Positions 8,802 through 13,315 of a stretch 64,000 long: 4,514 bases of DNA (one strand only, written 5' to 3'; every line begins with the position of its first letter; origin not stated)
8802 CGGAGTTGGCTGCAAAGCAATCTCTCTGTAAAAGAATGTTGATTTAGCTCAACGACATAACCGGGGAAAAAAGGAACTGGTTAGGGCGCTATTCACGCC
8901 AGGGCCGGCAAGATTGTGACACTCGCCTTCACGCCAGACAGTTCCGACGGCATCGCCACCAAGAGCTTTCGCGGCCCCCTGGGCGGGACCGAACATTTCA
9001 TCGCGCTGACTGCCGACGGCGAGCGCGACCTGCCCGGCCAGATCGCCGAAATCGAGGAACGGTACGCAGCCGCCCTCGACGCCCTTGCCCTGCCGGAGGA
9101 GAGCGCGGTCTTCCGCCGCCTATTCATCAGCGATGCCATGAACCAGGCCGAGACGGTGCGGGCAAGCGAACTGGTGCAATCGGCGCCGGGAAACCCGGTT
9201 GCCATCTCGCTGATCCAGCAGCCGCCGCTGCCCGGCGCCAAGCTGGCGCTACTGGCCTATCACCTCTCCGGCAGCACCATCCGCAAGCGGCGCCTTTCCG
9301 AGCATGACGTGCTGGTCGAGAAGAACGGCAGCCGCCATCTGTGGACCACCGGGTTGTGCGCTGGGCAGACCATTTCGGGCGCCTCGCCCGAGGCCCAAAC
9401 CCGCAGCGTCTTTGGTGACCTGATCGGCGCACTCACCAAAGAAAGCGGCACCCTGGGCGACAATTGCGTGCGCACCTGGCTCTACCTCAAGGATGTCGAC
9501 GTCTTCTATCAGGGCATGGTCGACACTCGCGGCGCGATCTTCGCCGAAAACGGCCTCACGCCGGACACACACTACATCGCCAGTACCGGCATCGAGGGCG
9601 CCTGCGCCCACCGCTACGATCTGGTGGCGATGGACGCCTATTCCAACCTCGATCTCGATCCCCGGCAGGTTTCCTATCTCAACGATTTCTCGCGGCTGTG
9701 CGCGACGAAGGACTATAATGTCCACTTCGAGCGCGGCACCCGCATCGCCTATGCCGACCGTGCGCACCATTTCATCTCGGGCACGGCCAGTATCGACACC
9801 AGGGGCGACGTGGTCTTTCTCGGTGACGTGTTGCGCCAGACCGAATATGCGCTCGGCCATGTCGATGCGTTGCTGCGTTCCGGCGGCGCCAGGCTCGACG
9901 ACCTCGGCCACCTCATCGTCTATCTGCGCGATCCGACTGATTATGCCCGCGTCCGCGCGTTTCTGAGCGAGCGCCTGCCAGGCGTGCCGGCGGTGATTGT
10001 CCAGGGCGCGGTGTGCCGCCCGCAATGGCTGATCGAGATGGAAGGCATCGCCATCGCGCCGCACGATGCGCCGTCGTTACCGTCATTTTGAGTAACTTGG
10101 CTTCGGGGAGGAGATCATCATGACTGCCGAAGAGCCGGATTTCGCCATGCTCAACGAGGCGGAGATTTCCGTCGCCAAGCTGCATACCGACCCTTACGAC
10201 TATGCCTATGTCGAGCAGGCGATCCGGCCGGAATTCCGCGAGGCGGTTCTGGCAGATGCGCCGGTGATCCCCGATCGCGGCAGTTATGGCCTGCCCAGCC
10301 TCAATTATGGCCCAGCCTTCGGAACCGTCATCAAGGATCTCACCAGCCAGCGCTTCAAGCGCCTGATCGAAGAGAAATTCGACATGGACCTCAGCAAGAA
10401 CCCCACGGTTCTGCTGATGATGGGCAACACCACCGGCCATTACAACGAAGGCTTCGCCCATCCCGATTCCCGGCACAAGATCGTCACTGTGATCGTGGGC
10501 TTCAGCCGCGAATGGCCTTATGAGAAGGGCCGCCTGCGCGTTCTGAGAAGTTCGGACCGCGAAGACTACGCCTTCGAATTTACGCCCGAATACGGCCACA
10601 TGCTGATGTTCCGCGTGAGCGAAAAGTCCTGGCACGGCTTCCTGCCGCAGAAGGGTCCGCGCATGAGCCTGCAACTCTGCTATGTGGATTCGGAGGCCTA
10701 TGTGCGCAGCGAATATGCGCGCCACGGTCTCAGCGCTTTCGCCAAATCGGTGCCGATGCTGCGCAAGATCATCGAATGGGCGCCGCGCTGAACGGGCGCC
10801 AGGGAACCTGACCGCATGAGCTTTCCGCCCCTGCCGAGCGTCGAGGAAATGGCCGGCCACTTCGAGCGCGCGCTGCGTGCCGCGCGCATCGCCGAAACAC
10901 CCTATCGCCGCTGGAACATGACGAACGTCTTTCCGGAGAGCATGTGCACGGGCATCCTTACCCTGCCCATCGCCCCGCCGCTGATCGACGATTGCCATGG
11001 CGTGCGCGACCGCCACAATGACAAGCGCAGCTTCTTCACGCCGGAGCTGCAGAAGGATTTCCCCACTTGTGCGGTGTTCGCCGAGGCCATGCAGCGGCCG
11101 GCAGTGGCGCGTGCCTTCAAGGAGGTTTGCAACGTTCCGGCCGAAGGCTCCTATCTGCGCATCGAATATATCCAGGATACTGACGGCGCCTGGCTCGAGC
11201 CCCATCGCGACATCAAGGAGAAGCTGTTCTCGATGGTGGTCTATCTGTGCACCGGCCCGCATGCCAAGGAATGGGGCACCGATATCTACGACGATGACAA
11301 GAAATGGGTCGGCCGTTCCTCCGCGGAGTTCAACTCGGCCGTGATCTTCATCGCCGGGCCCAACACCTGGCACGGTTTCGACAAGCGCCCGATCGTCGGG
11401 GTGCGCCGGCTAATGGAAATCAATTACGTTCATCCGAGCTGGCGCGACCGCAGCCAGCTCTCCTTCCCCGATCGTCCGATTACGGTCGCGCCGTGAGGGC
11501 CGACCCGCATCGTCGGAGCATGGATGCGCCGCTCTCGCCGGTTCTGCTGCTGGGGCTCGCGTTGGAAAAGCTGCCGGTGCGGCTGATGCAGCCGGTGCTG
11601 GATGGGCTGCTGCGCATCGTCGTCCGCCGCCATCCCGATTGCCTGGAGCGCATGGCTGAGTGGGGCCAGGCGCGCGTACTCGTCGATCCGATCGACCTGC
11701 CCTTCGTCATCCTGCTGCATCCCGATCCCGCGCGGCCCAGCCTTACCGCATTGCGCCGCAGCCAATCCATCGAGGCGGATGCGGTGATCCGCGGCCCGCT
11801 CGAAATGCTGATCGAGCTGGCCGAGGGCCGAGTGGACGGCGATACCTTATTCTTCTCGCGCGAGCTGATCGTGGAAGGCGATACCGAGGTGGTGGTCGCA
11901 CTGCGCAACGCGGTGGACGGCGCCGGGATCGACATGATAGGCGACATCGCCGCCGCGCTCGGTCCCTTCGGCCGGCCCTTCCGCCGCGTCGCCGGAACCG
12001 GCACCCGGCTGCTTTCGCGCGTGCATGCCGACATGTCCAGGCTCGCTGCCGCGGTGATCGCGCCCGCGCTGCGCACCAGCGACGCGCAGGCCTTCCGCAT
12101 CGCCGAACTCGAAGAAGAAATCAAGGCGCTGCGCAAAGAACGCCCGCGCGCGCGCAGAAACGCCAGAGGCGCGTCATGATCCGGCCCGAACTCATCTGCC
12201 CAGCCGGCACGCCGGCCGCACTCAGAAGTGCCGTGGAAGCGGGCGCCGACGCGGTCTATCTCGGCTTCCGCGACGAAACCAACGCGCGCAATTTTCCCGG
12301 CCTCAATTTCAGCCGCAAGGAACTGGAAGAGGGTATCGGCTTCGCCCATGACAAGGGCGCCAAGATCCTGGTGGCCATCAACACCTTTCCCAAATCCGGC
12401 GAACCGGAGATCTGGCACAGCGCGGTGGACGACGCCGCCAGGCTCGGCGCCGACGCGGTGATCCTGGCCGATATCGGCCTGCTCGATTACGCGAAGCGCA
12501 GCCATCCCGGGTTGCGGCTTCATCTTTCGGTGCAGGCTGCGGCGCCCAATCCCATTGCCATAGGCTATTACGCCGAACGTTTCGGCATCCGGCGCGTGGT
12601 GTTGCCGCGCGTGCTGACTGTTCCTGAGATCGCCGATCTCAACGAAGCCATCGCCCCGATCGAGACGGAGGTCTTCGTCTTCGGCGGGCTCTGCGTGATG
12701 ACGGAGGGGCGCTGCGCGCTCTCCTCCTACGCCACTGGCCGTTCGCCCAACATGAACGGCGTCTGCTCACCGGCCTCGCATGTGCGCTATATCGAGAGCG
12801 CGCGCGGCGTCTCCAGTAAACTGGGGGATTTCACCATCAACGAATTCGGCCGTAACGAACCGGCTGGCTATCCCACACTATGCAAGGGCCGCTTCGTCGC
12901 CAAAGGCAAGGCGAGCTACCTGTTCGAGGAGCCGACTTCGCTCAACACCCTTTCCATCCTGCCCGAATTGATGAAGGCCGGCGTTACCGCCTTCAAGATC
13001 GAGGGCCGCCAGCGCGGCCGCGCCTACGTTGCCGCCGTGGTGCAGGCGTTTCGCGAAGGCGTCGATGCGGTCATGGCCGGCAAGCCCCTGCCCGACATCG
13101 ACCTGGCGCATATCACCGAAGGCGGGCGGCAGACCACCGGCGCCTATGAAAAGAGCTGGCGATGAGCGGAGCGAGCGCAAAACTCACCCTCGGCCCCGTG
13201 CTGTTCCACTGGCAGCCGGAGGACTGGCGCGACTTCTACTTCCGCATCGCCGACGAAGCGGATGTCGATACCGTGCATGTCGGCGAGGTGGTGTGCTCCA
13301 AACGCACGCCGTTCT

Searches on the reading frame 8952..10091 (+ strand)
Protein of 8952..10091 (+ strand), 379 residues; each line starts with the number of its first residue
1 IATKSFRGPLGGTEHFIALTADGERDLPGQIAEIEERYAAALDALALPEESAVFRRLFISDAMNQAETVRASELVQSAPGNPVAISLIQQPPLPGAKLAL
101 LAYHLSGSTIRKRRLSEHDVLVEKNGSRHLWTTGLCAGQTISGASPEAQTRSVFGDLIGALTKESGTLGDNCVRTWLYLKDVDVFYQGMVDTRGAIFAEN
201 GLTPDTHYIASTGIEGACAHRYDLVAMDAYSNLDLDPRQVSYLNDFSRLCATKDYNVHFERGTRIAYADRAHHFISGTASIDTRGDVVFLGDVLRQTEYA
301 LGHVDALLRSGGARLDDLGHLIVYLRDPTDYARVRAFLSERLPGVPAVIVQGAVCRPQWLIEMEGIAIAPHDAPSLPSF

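Call 54: search_protein_families(library=ncbifam, proteins=[window:8952-10091:+], max_evalue=0.001)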
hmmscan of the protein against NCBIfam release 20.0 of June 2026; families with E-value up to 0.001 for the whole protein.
window:8952-10091:+ (379 aa): 3 families
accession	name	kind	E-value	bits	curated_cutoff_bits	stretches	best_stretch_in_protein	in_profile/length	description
TIGR03610.1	RutC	equivalog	1.3e-10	41.4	169.1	1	273-367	28-124/127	pyrimidine utilization protein C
TIGR04444.1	chori_FkbO_Hyg5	subfamily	1.7e-09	37.4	325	1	136-366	68-310/311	FkbO/Hyg5 family chorismatase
TIGR00004.1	TIGR00004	subfamily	3.6e-07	30.4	106.25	0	273-341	26-95/125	Rid family detoxifying hydrolase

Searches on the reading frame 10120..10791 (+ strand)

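Call 54: search_protein_families(library=ncbifam, proteins=[window:10120-10791:+], max_evalue=0.001)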
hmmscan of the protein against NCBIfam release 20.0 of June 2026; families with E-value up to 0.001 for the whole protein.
window:10120-10791:+ (223 aa): 1 family
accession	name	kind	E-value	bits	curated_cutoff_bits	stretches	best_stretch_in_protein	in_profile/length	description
NF041706.1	2OG_matur_YhhC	equivalog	0.00095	18.9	150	0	70-173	61-164/182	cyclophane-containing peptide 2OG-Fe(II) oxygenase YhhC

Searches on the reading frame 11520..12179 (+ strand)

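Call 54: search_protein_families(library=ncbifam, proteins=[window:11520-12179:+], max_evalue=0.001)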
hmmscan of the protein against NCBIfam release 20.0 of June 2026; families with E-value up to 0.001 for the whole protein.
window:11520-12179:+ (219 aa): 1 family
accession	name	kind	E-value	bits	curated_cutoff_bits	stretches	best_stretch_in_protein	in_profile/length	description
NF047962.3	SCP2_dom_UbiT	equivalog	2e-19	70.1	46.9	1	16-137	2-118/120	ubiquinone anaerobic biosynthesis accessory factor UbiT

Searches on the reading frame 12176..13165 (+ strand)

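Call 54: search_protein_families(library=ncbifam, proteins=[window:12176-13165:+], max_evalue=0.001)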
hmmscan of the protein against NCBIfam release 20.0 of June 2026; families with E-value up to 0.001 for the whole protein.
window:12176-13165:+ (329 aa): 3 families
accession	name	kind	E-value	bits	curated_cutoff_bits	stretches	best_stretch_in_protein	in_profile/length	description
NF047963.1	quinone_UbiU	equivalog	6.5e-154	512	440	1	5-329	2-331/331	ubiquinone anaerobic biosynthesis protein UbiU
NF011996.0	PRK15452.1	equivalog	1.8e-52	178.7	534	1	1-306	2-319/449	prephenate-dependent tRNA uridine(34) hydroxylase TrhP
NF047965.1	quinone_UbiV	equivalog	0.00044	19.8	275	0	134-181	125-174/292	ubiquinone anaerobic biosynthesis protein UbiV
